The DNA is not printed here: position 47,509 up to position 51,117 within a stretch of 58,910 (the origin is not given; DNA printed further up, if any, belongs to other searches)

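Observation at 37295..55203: An exact 21-mer sits exactly 71 nt upstream of the start codon of each of the four late gene blocks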

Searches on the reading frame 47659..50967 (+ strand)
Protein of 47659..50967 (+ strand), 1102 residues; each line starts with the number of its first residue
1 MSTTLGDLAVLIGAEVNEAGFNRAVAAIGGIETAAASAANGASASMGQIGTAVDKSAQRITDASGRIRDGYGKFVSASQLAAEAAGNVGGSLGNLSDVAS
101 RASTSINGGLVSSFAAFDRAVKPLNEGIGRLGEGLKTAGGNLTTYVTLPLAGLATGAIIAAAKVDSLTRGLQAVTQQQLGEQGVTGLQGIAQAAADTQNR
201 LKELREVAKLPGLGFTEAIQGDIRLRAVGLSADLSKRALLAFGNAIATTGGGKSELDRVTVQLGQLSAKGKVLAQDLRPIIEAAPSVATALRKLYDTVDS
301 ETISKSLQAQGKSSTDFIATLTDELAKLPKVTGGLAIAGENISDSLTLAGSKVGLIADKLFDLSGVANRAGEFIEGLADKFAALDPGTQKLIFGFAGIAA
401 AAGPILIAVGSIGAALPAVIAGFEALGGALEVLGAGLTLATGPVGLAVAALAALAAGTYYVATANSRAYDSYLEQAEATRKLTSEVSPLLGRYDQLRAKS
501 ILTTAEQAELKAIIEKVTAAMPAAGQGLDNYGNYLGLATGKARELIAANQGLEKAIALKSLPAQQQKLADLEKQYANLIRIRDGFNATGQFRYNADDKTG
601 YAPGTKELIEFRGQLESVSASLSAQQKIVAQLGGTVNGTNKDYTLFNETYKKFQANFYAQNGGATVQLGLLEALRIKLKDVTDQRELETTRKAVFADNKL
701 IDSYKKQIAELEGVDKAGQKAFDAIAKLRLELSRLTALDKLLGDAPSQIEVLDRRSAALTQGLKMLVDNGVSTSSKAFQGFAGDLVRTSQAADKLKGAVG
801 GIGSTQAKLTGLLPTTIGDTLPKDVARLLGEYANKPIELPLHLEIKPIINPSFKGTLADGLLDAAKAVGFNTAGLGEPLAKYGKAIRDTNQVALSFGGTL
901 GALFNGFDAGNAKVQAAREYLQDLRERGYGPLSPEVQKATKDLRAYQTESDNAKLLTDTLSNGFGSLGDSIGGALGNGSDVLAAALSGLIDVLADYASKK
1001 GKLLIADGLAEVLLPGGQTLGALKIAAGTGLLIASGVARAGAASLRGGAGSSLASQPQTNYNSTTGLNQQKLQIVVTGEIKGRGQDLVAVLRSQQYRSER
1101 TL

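Call 35: find_related_loci(query=window:47659-50967:+, collection=viral_contigs, flank=10000)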
Query window:47659-50967:+ (1102 aa) in viral_contigs; peptide patterns used: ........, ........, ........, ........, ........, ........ (x = any residue, [..] = any of these).
10 stretches matched a pattern; 1 encode a relative of the query (tblastn E <= 1e-3); 1 distinct loci.
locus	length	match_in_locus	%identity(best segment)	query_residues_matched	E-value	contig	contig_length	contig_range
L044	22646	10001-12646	87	117-1101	2e-149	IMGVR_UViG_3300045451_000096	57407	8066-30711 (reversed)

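Call 94: find_related_loci(query=L044:685-2094:+, collection=viral_contigs, flank=10000)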
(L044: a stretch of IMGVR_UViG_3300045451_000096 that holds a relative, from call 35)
Query L044:685-2094:+ (469 aa) in viral_contigs; peptide patterns used: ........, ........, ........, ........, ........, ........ (x = any residue, [..] = any of these).
6 stretches matched a pattern; 1 encode a relative of the query (tblastn E <= 1e-3); 1 distinct loci.
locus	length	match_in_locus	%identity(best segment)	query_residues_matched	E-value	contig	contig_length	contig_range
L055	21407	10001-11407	100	1-469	0e+0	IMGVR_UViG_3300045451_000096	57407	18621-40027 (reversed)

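Call 108: search_protein_families(library=phrogs, proteins=[window:47659-50967:+], max_evalue=0.001)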
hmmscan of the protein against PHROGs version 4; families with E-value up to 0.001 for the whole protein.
window:47659-50967:+ (1102 aa): 7 families
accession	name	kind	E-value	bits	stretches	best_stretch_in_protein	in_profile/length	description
phrog_1533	-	tail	3.8e-15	55.5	1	369-577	558-753/1688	tail length tape measure protein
phrog_5218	-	unknown function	1.6e-11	44.1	1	363-506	553-711/1599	-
phrog_1272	-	tail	6e-08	31.9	1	363-465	554-676/1606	tail length tape measure protein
phrog_1686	-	tail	3.9e-07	29.3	1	190-287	145-242/1224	tail length tape measure protein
phrog_4211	-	tail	1.5e-06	26.5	1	318-722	915-1285/2625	tail length tape measure protein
phrog_4704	-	tail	8.2e-05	22.5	1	41-176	110-234/625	tail length tape measure protein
phrog_1293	-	tail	0.00015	20.7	1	375-459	497-579/1424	tail length tape measure protein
